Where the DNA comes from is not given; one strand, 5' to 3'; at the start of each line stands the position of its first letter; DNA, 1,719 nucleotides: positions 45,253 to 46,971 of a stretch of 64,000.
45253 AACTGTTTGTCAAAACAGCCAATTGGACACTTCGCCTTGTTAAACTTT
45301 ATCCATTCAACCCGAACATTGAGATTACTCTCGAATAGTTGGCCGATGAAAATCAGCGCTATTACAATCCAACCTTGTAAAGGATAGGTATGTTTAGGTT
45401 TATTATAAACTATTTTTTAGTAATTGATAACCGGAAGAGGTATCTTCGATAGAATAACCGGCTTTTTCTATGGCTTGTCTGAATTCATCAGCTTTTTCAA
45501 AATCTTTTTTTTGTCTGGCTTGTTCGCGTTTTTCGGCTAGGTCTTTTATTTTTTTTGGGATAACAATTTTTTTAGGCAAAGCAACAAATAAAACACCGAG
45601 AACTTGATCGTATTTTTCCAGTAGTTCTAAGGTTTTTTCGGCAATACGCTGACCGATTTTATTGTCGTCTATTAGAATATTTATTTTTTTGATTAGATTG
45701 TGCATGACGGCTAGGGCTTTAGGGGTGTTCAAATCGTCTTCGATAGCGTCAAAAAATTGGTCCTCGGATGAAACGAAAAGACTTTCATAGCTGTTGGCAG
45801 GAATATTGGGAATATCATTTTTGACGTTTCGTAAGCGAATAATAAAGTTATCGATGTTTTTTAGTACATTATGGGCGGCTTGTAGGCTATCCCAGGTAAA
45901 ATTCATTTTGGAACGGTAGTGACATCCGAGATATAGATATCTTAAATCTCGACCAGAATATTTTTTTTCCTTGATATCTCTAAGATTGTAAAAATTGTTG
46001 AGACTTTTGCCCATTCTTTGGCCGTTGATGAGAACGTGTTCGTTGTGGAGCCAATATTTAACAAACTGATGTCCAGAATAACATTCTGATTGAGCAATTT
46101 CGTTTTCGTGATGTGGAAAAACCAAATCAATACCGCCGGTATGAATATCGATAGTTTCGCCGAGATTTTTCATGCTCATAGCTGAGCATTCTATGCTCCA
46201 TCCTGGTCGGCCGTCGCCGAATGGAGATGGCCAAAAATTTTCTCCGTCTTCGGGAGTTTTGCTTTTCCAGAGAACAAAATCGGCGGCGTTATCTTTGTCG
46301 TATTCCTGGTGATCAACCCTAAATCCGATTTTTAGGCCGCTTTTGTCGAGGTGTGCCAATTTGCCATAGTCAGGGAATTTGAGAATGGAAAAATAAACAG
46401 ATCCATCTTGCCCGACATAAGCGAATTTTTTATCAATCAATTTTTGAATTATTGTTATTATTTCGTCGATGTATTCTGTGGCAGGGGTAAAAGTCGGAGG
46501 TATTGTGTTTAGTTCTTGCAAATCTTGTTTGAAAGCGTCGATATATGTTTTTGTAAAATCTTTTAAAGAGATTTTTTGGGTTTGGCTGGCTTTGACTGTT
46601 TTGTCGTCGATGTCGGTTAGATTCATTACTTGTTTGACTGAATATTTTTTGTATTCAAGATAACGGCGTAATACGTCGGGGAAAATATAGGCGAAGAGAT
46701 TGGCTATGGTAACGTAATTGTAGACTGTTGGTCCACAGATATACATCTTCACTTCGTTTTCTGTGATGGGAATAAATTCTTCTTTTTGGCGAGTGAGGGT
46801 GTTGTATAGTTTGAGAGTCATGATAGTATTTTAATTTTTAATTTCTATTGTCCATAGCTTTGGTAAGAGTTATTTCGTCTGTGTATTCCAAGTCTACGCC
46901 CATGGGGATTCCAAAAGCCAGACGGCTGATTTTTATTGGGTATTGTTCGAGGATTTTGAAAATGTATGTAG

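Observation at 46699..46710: CysS homolog whose HIGH ATP-binding signature is replaced by TIAN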

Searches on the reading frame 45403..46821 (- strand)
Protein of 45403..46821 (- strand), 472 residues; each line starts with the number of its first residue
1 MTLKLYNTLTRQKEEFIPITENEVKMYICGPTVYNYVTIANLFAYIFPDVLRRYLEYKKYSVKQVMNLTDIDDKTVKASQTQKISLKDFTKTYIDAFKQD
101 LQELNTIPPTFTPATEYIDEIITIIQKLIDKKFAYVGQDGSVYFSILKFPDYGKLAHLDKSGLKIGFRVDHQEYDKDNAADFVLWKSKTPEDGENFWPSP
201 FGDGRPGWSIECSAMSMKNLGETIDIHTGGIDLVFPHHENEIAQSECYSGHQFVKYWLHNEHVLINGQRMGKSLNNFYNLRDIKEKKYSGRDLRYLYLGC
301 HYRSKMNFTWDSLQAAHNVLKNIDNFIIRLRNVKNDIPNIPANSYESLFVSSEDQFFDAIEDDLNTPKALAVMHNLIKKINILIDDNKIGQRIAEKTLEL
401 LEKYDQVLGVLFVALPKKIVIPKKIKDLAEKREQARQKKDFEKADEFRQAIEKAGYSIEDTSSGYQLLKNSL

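Call 4: search_protein_families(library=pfam, proteins=[window:45406-46821:-], max_evalue=0.01)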
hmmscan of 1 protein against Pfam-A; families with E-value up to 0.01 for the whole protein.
window:45406-46821:- (472 aa): 4 families
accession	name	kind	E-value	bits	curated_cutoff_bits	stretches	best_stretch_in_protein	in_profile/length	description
PF01406.26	tRNA-synt_1e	-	1.9e-106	356.3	27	1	17-317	3-300/301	tRNA synthetases class I (C) catalytic domain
PF09190.17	DALR_2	-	7.5e-13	49.3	22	1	356-411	2-56/57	DALR domain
PF09334.17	tRNA-synt_1g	-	6.3e-06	25.6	20.1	1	249-329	307-389/391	tRNA synthetases class I (M)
PF23493.1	CysS_C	-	0.00023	21.6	23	1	425-462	8-45/51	Cysteinyl-tRNA ligase anticodon binding domain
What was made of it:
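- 45403..46821 (-): cysS gene, 472 aa plus stop. It encodes a full-length cysteine--tRNA ligase and is identical to NCBI MFZ5392587.1. PF01406 at 1.9e-106 and DALR_2 (call 4).
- On Cysteine--tRNA ligase (CysRS, TIGR00435 / PF01406): PF01406 at 1.9e-106 (call 4). CysS_C scores 21.6 bits, just under its 23-bit cut-off (call 4).
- The tRNA anticodon-binding DALR_2 and C-terminal domains are present (call 4).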

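Call 5: search_protein_families(library=ncbifam, proteins=[window:45406-46821:-], max_evalue=0.01)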
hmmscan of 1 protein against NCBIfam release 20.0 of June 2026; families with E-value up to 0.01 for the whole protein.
window:45406-46821:- (472 aa): 10 families
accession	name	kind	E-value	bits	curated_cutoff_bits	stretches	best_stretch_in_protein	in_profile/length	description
TIGR00435.1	cysS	equivalog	8.5e-144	480.1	340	1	3-469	1-465/466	cysteine--tRNA ligase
NF011108.0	PRK14536.1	equivalog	1.1e-119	400.5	780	1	1-464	1-484/490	cysteine--tRNA ligase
NF011107.0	PRK14534.1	equivalog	8.5e-85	285.6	744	1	1-466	1-477/481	cysteine--tRNA ligase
TIGR03447.1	mycothiol_MshC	equivalog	2.9e-65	220.7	485.1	1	2-398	17-403/411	cysteine--1-D-myo-inosityl 2-amino-2-deoxy-alpha-D-glucopyranoside ligase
TIGR00398.1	metG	equivalog_domain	4.1e-09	35.7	336.35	1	255-429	313-498/530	methionine--tRNA ligase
NF008957.0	PRK12300.1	subfamily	7.6e-06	24.1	677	1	258-368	615-722/946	leucine--tRNA ligase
NF001100.0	PRK00133.1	equivalog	3.8e-05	22.4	587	1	254-443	315-511/676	methionine--tRNA ligase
NF002748.0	PRK02769.1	equivalog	4.3e-05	22.4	305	1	46-157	107-219/382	histidine decarboxylase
NF052598.1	teichoic_TarQ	equivalog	0.0011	18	350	1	24-103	205-287/347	teichoic acid biosynthesis protein TarQ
NF008900.0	PRK12267.1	equivalog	0.0027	16.2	598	1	24-140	4-124/648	methionine--tRNA ligase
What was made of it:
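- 45403..46821 (-): TIGR00435 480.1 bits against a cut-off of 340 (call 5).
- On Cysteine--tRNA ligase (CysRS, TIGR00435 / PF01406): TIGR00435 480.1 bits against 340, residues 3-469 of 472 (call 5).
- On MshC (TIGR03447): 220.7 bits against 485.1 (call 5).
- Closest known: MshC. Different: The query fails the MshC model cut-off (call 5).
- The MshC model scores 221 against a cut-off of 485 (call 5). MshC is the known case of a CysRS homolog recruited to another acceptor, and it aligns over residues 2-398 (call 5). The MshC model scores 220.7 bits against its 485.1 cut-off, while the CysRS equivalog passes (call 5).
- Tried and rejected: MshC-like ligase is ruled out by the model score (call 5).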

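Call 6: search_solved_structures(query=window:45406-46821:-, show_alignments=2)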
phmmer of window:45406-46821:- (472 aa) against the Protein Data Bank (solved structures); distinct sequences matched with E-value up to 0.001: 8.
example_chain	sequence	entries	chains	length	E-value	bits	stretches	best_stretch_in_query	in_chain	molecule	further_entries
8qhp_A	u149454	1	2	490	5.1e-114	385.1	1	3-463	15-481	Cysteine--tRNA ligase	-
3tqo_A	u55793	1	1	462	2.2e-102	346.7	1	1-465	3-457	Cysteinyl-tRNA synthetase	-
1li5_A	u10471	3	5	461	4.4e-95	322.6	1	3-464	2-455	CYSTEINYL-TRNA SYNTHETASE | Cysteine--tRNA ligase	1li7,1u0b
9yru_A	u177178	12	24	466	1.5e-78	268.1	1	5-390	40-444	Cysteine--tRNA ligase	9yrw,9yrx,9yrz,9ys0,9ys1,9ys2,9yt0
6ujd_A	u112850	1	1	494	3e-74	253.9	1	1-465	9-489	Cysteine--tRNA ligase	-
3sp1_A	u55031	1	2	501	8.7e-72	245.8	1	1-467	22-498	Cysteinyl-tRNA synthetase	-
8hfm_A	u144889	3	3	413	2.6e-44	155.3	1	3-373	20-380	L-cysteine:1D-myo-inositol 2-amino-2-deoxy-alpha-D-glucopyranoside ligase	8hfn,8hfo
3c8z_A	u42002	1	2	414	2.6e-44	155.3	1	3-373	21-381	Cysteinyl-tRNA synthetase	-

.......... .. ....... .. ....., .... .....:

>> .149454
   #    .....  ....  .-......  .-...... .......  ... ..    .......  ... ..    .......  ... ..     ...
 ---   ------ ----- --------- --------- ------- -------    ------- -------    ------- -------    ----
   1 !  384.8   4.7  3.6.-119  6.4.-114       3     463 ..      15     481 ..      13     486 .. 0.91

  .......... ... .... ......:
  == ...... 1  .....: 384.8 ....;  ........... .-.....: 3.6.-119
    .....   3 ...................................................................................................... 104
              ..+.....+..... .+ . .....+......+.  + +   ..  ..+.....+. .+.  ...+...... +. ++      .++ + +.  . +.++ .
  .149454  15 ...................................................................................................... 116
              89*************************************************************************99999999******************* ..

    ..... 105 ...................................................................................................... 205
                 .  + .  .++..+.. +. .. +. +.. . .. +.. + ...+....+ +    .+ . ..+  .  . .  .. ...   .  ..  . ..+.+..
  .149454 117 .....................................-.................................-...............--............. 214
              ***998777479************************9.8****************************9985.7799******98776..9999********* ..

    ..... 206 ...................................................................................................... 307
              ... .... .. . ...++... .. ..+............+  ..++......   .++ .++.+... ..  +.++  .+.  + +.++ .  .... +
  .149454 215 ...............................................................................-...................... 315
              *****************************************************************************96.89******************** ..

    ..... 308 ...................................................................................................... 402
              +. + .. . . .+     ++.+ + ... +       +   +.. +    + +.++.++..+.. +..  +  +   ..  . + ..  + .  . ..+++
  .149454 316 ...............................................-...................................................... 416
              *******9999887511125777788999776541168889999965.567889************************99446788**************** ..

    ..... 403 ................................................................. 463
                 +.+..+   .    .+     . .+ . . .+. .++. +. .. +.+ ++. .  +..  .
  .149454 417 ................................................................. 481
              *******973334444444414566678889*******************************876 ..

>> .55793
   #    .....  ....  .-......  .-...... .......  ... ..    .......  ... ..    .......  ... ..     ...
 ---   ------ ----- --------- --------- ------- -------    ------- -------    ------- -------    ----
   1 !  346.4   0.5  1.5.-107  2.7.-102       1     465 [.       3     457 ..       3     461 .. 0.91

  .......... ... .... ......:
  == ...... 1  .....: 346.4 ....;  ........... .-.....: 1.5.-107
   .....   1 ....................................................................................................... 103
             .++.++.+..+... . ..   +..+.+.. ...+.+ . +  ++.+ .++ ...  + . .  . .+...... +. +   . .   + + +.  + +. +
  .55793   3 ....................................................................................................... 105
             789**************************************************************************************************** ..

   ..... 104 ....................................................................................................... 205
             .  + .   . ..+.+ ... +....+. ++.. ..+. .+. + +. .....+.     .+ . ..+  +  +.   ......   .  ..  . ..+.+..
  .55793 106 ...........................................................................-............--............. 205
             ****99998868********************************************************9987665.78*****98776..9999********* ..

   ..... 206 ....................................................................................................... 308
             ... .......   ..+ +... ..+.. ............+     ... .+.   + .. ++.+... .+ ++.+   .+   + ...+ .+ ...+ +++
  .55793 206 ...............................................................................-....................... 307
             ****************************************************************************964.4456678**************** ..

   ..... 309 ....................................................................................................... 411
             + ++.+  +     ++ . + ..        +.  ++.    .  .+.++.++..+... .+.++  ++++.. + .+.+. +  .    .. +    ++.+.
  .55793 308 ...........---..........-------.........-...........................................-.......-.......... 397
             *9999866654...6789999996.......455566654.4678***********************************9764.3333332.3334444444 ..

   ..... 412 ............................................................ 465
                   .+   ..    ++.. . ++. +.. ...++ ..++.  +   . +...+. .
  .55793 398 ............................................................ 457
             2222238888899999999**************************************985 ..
